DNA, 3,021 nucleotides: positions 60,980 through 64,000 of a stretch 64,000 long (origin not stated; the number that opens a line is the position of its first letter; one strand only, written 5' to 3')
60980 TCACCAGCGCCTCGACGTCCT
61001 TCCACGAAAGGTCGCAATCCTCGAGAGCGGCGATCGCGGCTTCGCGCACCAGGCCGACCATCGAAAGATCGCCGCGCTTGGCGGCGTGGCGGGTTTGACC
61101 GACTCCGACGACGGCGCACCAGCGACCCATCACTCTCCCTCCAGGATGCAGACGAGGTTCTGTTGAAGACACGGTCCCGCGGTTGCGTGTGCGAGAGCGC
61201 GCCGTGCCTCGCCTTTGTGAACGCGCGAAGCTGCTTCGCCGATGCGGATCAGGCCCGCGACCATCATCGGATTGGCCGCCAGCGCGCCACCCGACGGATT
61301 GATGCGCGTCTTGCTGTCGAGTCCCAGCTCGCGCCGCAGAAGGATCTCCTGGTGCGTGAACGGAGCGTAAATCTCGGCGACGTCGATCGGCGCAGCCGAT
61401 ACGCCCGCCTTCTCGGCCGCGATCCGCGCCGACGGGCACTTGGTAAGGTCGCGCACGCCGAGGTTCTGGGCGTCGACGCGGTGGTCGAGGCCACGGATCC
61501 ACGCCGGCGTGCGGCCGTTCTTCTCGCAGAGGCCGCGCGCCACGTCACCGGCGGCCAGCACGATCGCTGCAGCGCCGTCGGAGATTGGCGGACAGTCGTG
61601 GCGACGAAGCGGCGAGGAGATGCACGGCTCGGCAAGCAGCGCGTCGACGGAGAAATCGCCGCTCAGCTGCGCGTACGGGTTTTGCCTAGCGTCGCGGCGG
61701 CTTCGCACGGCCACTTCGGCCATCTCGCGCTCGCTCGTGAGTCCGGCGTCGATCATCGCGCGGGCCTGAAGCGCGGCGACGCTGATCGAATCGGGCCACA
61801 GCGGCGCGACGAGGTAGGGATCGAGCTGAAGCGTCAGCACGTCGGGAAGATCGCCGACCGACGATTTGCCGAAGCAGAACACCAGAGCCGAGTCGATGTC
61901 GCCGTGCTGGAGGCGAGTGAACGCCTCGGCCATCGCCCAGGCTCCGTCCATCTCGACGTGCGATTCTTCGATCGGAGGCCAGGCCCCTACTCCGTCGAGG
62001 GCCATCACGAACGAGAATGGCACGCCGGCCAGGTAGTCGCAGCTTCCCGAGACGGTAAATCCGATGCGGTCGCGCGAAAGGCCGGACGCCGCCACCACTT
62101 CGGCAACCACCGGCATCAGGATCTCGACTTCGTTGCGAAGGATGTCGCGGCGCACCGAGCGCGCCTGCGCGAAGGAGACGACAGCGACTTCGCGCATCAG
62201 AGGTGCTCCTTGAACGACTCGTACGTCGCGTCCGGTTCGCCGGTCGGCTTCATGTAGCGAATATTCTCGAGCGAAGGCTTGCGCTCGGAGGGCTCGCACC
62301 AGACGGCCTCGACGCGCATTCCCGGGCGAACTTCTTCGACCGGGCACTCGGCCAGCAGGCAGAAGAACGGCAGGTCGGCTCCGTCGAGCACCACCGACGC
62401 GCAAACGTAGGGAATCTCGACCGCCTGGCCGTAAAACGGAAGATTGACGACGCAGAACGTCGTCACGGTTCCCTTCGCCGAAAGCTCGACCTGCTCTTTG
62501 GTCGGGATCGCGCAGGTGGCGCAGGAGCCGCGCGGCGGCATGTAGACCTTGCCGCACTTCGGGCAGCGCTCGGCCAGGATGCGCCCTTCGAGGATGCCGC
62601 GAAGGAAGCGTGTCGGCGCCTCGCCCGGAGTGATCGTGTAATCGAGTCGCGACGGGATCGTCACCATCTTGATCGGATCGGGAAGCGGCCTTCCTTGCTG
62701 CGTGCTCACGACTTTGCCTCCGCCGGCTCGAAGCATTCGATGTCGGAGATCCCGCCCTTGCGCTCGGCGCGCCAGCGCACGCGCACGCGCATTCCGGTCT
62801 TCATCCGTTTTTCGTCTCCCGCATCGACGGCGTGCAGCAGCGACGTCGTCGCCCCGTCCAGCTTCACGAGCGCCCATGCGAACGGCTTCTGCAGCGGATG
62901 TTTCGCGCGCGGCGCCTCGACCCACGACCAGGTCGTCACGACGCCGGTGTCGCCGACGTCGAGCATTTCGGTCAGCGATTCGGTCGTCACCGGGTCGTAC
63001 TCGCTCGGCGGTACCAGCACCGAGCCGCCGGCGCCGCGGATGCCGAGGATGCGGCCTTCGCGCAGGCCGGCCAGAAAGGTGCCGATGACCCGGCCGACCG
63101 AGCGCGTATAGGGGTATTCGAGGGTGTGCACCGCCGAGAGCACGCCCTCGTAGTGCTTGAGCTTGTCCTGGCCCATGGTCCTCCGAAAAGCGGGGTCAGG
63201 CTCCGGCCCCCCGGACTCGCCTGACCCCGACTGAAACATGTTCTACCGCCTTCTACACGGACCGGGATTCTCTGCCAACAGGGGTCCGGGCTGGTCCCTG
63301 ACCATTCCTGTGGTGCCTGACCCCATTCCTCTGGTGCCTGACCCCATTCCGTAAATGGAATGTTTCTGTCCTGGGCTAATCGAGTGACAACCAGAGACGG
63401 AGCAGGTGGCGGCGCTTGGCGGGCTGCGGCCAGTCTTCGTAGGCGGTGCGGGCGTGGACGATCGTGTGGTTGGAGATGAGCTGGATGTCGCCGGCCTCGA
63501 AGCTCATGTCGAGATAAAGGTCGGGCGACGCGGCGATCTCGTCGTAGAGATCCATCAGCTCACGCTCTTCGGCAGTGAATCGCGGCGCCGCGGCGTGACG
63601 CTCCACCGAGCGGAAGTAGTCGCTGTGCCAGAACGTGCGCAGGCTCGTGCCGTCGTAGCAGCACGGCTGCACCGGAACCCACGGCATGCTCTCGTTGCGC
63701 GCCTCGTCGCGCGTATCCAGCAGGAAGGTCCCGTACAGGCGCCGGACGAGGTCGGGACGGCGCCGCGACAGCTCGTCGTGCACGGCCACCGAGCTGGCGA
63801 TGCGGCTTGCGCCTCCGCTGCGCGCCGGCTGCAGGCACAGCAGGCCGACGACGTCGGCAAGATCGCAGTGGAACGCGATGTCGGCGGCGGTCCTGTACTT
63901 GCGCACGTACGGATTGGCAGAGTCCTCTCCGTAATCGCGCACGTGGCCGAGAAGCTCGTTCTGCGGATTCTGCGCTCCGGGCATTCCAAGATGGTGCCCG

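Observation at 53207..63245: Actinobacterial-style sterol side-chain catabolic locus on a Gram-negative-type backbone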

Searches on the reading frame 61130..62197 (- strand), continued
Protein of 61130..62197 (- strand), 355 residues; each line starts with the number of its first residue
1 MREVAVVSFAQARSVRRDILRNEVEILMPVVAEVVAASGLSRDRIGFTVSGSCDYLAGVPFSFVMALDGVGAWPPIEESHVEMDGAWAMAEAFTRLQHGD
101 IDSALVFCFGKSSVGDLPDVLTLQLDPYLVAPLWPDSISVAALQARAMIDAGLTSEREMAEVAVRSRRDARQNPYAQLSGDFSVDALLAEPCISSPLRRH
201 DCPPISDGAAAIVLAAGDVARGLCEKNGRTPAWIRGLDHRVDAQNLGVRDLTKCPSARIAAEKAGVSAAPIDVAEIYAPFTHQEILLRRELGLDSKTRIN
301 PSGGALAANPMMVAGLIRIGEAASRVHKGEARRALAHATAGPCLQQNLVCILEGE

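Call 50: search_protein_families(library=ncbifam, proteins=[L050:7874-9043:+, L083:4506-5666:+, L005:4001-4768:-, L006:3392-4288:-, L026:5544-6440:-, L075:7546-8673:+, L064:2862-4223:-, L059:2069-2836:+, L054:6700-7569:+, L040:15030-15410:+], max_evalue=1e-15)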
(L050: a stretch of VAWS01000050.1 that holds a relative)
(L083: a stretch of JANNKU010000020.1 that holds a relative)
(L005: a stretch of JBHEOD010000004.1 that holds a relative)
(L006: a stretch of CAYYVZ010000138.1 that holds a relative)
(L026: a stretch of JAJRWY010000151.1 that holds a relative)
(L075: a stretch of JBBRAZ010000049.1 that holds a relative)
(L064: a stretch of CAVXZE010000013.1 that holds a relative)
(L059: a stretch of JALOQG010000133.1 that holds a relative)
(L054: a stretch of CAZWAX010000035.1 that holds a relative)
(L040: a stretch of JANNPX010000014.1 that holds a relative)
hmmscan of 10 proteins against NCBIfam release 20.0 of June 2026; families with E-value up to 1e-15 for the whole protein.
L050:7874-9043:+ (389 aa): 16 families
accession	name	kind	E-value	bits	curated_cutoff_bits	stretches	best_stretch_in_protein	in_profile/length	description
NF005892.0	PRK07855.1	subfamily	1.8e-198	659.2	469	1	2-386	3-388/390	lipid-transfer protein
NF004811.0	PRK06158.1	subfamily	8.9e-74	248.7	421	1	6-382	9-373/384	acetyl-CoA acetyltransferase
NF006010.0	PRK08142.1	subfamily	1.6e-58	198.4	462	1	1-377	1-372/388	thiolase domain-containing protein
NF004720.0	PRK06064.1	subfamily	2.6e-57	194.3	420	1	5-378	2-378/389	thiolase domain-containing protein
NF053628.1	BnzsclthlBbsBGT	equivalog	1.1e-43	149.6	750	1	1-366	1-358/389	benzoylsuccinyl-CoA thiolase subunit BbsB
NF053570.1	AcCoTHIOL_METTL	equivalog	8.6e-43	146.6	600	1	5-381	2-377/385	acetyl-CoA acetyltransferase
NF009228.0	PRK12578.1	subfamily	1.6e-41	142.2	485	1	5-365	3-361/387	thiolase domain-containing protein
NF004715.0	PRK06059.1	equivalog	2.1e-41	142.2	424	1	5-372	4-383/399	lipid-transfer protein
NF006180.0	PRK08313.1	subfamily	1.4e-40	139.4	514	1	4-386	3-383/389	thiolase domain-containing protein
NF006102.0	PRK08256.1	subfamily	2e-40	139.1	436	1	5-378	3-386/394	lipid-transfer protein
NF004810.0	PRK06157.1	equivalog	2.1e-40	139.1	403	1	2-383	4-389/400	acetyl-CoA acetyltransferase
NF004982.0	PRK06365.1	equivalog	9.7e-36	123.7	695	1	4-247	15-257/430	thiolase domain-containing protein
NF004722.0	PRK06066.1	equivalog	1.2e-31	110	516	1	6-387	5-382/385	thiolase domain-containing protein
NF004721.0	PRK06065.1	equivalog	1.9e-29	102.8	455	1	4-341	9-340/393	thiolase domain-containing protein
NF005704.0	PRK07516.1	subfamily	1.9e-23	83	412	1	6-360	3-357/389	thiolase domain-containing protein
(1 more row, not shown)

L083:4506-5666:+ (386 aa): 0 families

L005:4001-4768:- (255 aa): 123 families (the best 25 are shown)
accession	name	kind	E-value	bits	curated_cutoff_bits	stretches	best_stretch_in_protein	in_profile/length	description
TIGR00972.1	3a0107s01c2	equivalog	4.1e-86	288.4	343.2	1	9-255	2-248/248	phosphate ABC transporter ATP-binding protein PstB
NF010860.0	PRK14267.1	equivalog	6.8e-65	219.2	412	1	8-255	4-253/253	phosphate ABC transporter ATP-binding protein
NF010864.0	PRK14271.1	equivalog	3.9e-60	203.3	561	1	13-255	26-267/276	phosphate ABC transporter ATP-binding protein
NF010851.0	PRK14258.1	subfamily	1.2e-59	201.9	425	1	9-251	8-257/261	phosphate ABC transporter ATP-binding protein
NF010840.0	PRK14246.1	equivalog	3.7e-48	164.4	425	1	13-252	15-254/257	phosphate ABC transporter ATP-binding protein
TIGR01186.1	proV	subfamily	1.3e-37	129.8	326.6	1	19-241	4-222/363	betaine/proline/choline family ABC transporter ATP-binding protein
NF008428.0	PRK11264.1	equivalog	8.6e-37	126.7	406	1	8-251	3-245/250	L-cystine ABC transporter ATP-binding protein TcyN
TIGR03258.1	PhnT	equivalog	4.8e-36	124.5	499.15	1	7-241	7-232/359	2-aminoethylphosphonate ABC transport system ATP-binding subunit PhnT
NF007027.0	PRK09493.1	equivalog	6.7e-36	123.8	379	1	9-242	2-229/240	glutamine ABC transporter ATP-binding protein GlnQ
TIGR03005.1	ectoine_ehuA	equivalog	1e-35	123.2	345.4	1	9-251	1-248/252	ectoine/hydroxyectoine ABC transporter ATP-binding protein EhuA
NF008338.0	PRK11124.1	equivalog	2e-34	119.2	369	1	9-247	3-239/242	arginine ABC transporter ATP-binding protein ArtP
NF052233.1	CphA_assoc_ABC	equivalog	5.3e-34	117.6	880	1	5-248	505-741/766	cyanophycin metabolism-associated ABC transporter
NF010178.0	PRK13657.1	equivalog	1.4e-33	116.2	733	1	8-242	334-562/588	glucan ABC transporter ATP-binding protein/ permease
TIGR03864.1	PQQ_ABC_ATP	hypoth_equivalog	4.4e-33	114.7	302.25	1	9-242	2-225/236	ABC transporter, ATP-binding subunit, PQQ-dependent alcohol dehydrogenase system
TIGR01188.1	drrA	subfamily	7.2e-33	114.2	312.45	1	17-244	2-219/302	daunorubicin resistance ABC transporter, ATP-binding protein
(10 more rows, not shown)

L006:3392-4288:- (298 aa): 4 families
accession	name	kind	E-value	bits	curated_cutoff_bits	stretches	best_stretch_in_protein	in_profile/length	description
TIGR00974.1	3a0107s02c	equivalog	2.4e-77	259.8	193.45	1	27-291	4-269/272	phosphate ABC transporter permease PstA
TIGR02138.1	phosphate_pstC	equivalog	3.4e-38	131.3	196.45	1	25-289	2-292/296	phosphate ABC transporter permease subunit PstC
NF008430.0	PRK11268.1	equivalog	1e-37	129.8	439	1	18-283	20-284/295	phosphate ABC transporter permease PstA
NF008435.0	PRK11275.1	equivalog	1.4e-20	73.6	502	0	138-228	158-248/319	phosphate ABC transporter permease PstC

L026:5544-6440:- (298 aa): 5 families
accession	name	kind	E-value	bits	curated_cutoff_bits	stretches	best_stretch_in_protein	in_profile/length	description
TIGR02138.1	phosphate_pstC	equivalog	4.9e-84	281.9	196.45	1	15-294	3-294/296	phosphate ABC transporter permease subunit PstC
TIGR00974.1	3a0107s02c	equivalog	1.1e-47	162.5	193.45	1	18-295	6-270/272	phosphate ABC transporter permease PstA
NF008435.0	PRK11275.1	equivalog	1e-40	139.8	502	2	140-293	156-310/319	phosphate ABC transporter permease PstC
NF008430.0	PRK11268.1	equivalog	8.3e-24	84.2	439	1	37-294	47-292/295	phosphate ABC transporter permease PstA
TIGR02141.1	modB_ABC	equivalog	4.2e-16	59.2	182.6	1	82-234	5-161/208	molybdate ABC transporter permease subunit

L075:7546-8673:+ (375 aa): 17 families
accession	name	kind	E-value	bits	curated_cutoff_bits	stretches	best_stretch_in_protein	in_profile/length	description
TIGR03989.1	Rxyl_3153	subfamily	1.2e-86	291.3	440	1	18-375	4-370/370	NDMA-dependent alcohol dehydrogenase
TIGR03451.1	mycoS_dep_FDH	equivalog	2e-85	286.7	512.9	1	40-374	24-357/358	S-(hydroxymethyl)mycothiol dehydrogenase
TIGR02818.1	adh_III_F_hyde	equivalog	3.6e-79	266.5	543.95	1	43-375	27-368/368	S-(hydroxymethyl)glutathione dehydrogenase/class III alcohol dehydrogenase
NF041097.1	keto_inos_dh_IolM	equivalog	3.8e-37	127.9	450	1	38-370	49-384/389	scyllo-inosose 3-dehydrogenase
NF006940.0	PRK09422.1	equivalog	4e-35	121.4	344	1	30-373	13-333/338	alcohol dehydrogenase AdhP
TIGR00692.1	tdh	equivalog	5.6e-34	117.7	458.35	1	34-369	15-334/340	L-threonine 3-dehydrogenase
NF003808.0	PRK05396.1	equivalog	1.9e-33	115.7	380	1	34-372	17-337/341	L-threonine 3-dehydrogenase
TIGR03366.1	HpnZ_proposed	hypoth_equivalog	1.4e-32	113.1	328.1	1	43-296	6-256/315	putative phosphonate catabolism associated alcohol dehydrogenase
NF010344.0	PRK13771.1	subfamily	1.6e-32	112.8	349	1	30-367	13-324/334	putative alcohol dehydrogenase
NF007642.0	PRK10309.1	equivalog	6.5e-30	104.5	550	1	42-368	25-338/347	galactitol-1-phosphate 5-dehydrogenase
NF007375.0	PRK09880.1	equivalog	1e-29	103.4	469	1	37-363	22-330/344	L-idonate 5-dehydrogenase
NF047908.1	AldhRedAhr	equivalog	2.5e-29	102.2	470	1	34-369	20-328/335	NADPH-dependent aldehyde reductase Ahr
NF041172.1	AcrlCoa_red_Thmprot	equivalog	6.3e-28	97.7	500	1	32-370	15-328/334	acryloyl-CoA reductase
TIGR03201.1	dearomat_had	equivalog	8.5e-28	97.4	338.65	1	21-373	4-346/349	6-hydroxycyclohex-1-ene-1-carbonyl-CoA dehydrogenase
NF007489.0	PRK10083.1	equivalog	7.1e-22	77.8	376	1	41-366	23-326/339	Zn-dependent oxidoreductase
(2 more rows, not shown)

L064:2862-4223:- (453 aa): 7 families
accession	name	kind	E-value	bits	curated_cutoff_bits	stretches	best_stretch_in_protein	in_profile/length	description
TIGR01125.1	TIGR01125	equivalog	4e-144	480.9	356.95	1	10-448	2-430/432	30S ribosomal protein S12 methylthiotransferase RimO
TIGR00089.1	TIGR00089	subfamily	1.5e-119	399.6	251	1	10-450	2-429/429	MiaB/RimO family radical SAM methylthiotransferase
TIGR01574.1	miaB-methiolase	equivalog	1e-84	285.1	355.3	1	10-453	2-437/437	tRNA (N6-isopentenyl adenosine(37)-C2)-methylthiotransferase MiaB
TIGR01579.1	MiaB-like-C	equivalog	3.9e-74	250.4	357.05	1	12-406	1-385/416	tRNA (N(6)-L-threonylcarbamoyladenosine(37)-C(2))-methylthiotransferase MtaB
NF010916.0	PRK14336.1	equivalog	1.3e-63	215.3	606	1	152-453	123-413/418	tRNA (N6-isopentenyl adenosine(37)-C2)-methylthiotransferase MiaB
TIGR01578.1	MiaB-like-B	hypoth_equivalog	3.4e-61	207.3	314.7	1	10-452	2-420/421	tRNA (N(6)-L-threonylcarbamoyladenosine(37)-C(2))-methylthiotransferase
TIGR04014.1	B12_SAM_MJ_0865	equivalog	3.9e-19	68.8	360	1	152-345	158-342/434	methyl-coenzyme M reductase glutamine C-methyltransferase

L059:2069-2836:+ (255 aa): 164 families (the best 25 are shown)
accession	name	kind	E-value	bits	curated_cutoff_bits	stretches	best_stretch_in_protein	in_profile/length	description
NF006133.0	PRK08278.1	subfamily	5.3e-44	150.2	250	1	5-235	8-241/278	SDR family oxidoreductase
TIGR03971.1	SDR_subfam_1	subfamily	1.5e-42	145.8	300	1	4-188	4-193/271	mycofactocin-coupled SDR family oxidoreductase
NF005559.1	PRK07231.1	subfamily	1.6e-38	132.6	215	1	5-189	6-182/249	glucose 1-dehydrogenase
NF005067.0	PRK06484.1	equivalog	2.1e-36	125.5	713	1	4-188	10-186/524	short chain dehydrogenase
NF009384.0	PRK12743.1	equivalog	6.6e-36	123.8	264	1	4-187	7-184/258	SDR family oxidoreductase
NF005975.0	PRK08063.1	equivalog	2.7e-35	121.9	328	1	3-188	4-182/250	enoyl-[acyl-carrier-protein] reductase FabL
NF005446.0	PRK07035.1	equivalog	8.4e-34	117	373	1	3-189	11-190/255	SDR family oxidoreductase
NF012208.0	SDR_dihy_bifunc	exception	1.2e-33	116.7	325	1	6-188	1-178/233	bifunctional dihydropteridine reductase/dihydrofolate reductase TmpR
NF004514.1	PRK05855.1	equivalog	1.5e-33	116.3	455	1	5-188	315-491/578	SDR family oxidoreductase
TIGR01830.1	3oxo_ACP_reduc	equivalog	2.1e-33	116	297.75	1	6-187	1-175/239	3-oxoacyl-[acyl-carrier-protein] reductase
NF005893.0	PRK07856.1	equivalog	2.2e-33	115.6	255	1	4-209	10-197/255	SDR family oxidoreductase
NF005594.0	PRK07326.1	equivalog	2.3e-33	115.7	271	1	4-188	7-181/237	SDR family oxidoreductase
NF005672.0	PRK07454.1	equivalog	2.4e-33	115.3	234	1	4-246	7-240/241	SDR family oxidoreductase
NF005873.0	PRK07814.1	equivalog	9.5e-33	113.7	346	1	4-188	11-187/263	SDR family oxidoreductase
NF004778.0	PRK06124.1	equivalog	1.1e-32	113.4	303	1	3-189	11-189/256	SDR family oxidoreductase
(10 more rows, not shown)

L054:6700-7569:+ (289 aa): 12 families
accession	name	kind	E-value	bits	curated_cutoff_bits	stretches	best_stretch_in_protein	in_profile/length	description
TIGR03619.1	F420_Rv2161c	subfamily_domain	2.9e-67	226.8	166.9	1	17-256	2-244/247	TIGR03619 family F420-dependent LLM class oxidoreductase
TIGR03560.1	F420_Rv1855c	subfamily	4.7e-32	111.6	231.4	1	13-227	13-220/227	TIGR03560 family F420-dependent LLM class oxidoreductase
TIGR03571.1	lucif_BA3436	subfamily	9e-30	104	303.9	1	54-231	58-235/304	TIGR03571 family LLM class oxidoreductase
TIGR03621.1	F420_MSMEG_2516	subfamily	3e-25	89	213.15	1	65-206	42-183/295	TIGR03621 family F420-dependent LLM class oxidoreductase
TIGR03557.1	F420_G6P_family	subfamily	4.6e-25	88.4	210.4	1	10-208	10-195/316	TIGR03557 family F420-dependent LLM class oxidoreductase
TIGR04021.1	LLM_DMSO2_sfnG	equivalog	1e-24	87.6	382.95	1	71-226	69-228/350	dimethylsulfone monooxygenase SfnG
TIGR03854.1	F420_MSMEG_3544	hypoth_equivalog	3.1e-24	85.8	295.6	1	60-227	38-206/290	TIGR03854 family LLM class F420-dependent oxidoreductase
TIGR04465.1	ArgArg_F420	equivalog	2.3e-20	73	470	1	56-202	87-236/364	F420-dependent hydroxymycolic acid dehydrogenase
TIGR04020.1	seco_metab_LLM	subfamily_domain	1.1e-19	70.8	244.45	1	64-197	52-187/341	MupA/Atu3671 family FMN-dependent luciferase-like monooxygenase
NF002619.0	PRK02271.1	equivalog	9.4e-19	67.9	276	1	64-233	41-209/329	5,10-methylenetetrahydromethanopterin reductase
TIGR04027.1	LLM_KPN_01858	hypoth_equivalog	2.9e-16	59.3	412.9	0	64-202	53-185/326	putative FMN-dependent luciferase-like monooxygenase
TIGR03555.1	F420_mer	equivalog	4.5e-16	59.1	348.7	0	70-231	45-206/325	5,10-methylenetetrahydromethanopterin reductase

L040:15030-15410:+ (126 aa): 0 families

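Call 55: list_cluster_members(proteins=[window:61130-62197:-, window:53207-54535:+, window:33001-33963:+])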
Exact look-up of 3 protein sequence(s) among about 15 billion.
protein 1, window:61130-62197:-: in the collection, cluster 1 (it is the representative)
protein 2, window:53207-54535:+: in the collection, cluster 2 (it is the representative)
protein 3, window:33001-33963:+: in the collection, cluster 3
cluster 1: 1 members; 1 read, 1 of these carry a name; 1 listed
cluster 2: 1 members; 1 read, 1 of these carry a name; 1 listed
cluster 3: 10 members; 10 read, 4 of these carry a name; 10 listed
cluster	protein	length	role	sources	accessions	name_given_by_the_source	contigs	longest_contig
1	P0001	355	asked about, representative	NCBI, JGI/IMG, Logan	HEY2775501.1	MAG TPA: thiolase domain-containing protein [Candidatus Binatia bacterium] | acetyl-CoA acetyltransferase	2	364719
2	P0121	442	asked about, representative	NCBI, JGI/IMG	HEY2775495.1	MAG TPA: cytochrome P450 [Candidatus Binatia bacterium] | cholest-4-en-3-one 26-monooxygenase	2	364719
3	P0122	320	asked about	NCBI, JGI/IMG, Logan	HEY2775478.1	MAG TPA: Rieske 2Fe-2S domain-containing protein [Candidatus Binatia bacterium] | phenylpropionate dioxygenase-like ring-hydroxylating dioxygenase large terminal subunit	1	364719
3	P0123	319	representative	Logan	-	-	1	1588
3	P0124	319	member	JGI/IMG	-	nitrite reductase/ring-hydroxylating ferredoxin subunit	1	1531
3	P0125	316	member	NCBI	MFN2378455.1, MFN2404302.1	MAG: Rieske 2Fe-2S domain-containing protein [Candidatus Binatia bacterium]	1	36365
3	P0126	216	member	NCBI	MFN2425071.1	MAG: (2Fe-2S)-binding protein, partial [Candidatus Binatia bacterium]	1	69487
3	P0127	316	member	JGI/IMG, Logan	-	-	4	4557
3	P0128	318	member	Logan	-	-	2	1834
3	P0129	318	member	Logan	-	-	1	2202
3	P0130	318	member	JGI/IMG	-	-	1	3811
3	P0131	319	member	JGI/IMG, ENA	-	-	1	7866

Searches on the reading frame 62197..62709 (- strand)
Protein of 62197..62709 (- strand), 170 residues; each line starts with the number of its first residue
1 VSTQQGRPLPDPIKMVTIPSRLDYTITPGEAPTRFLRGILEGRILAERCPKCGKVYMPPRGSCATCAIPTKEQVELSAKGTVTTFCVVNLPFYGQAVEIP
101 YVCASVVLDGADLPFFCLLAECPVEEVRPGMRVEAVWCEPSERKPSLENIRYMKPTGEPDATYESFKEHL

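Call 8: search_protein_families(library=pfam, proteins=[window:62197-62709:-], max_evalue=0.01)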
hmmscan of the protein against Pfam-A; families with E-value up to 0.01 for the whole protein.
window:62197-62709:- (170 aa): 2 families
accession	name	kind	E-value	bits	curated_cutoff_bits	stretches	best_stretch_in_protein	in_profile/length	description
PF01796.24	OB_ChsH2_C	-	5.3e-14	52.3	27.1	1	74-137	2-64/65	ChsH2, C-terminal OB-fold domain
PF12172.15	zf-ChsH2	-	1.1e-09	38.3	23.2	1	40-66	5-31/37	ChsH2, rubredoxin-like zinc ribbon domain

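Call 9: search_protein_families(library=ncbifam, proteins=[window:62197-62709:-], max_evalue=0.01)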
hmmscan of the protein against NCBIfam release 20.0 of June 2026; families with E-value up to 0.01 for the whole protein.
window:62197-62709:- (170 aa): 1 family
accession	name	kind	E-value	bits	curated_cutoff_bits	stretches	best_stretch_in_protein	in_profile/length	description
NF053627.1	BnzsclthlBbsAGT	equivalog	3.3e-06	27.1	250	1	47-137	39-125/145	benzoylsuccinyl-CoA thiolase subunit BbsA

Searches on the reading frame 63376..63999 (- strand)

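Call 8: search_protein_families(library=pfam, proteins=[window:63376-63999:-], max_evalue=0.01)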
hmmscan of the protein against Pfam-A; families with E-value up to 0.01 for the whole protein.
window:63376-63999:- (207 aa): 1 family
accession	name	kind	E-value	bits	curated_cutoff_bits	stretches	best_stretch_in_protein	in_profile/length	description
PF02668.22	TauD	-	8e-28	98.5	27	1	9-203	69-267/267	Taurine catabolism dioxygenase TauD, TfdA family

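Call 9: search_protein_families(library=ncbifam, proteins=[window:63376-63999:-], max_evalue=0.01)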
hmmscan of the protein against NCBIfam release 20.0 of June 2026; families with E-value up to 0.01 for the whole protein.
window:63376-63999:- (207 aa): 3 families
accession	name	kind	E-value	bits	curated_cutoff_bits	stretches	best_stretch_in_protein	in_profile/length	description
TIGR02409.1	carnitine_bodg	equivalog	3.3e-05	23.1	414.75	1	152-199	303-347/366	gamma-butyrobetaine dioxygenase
NF049936.1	TriMthamethphnDioxTmpA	equivalog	0.00015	20.8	400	1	53-189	203-338/366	2-trimethylaminoethylphosphonate dioxygenase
TIGR02410.1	carnitine_TMLD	equivalog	0.0032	17.1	268.3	1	55-188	199-338/362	trimethyllysine dioxygenase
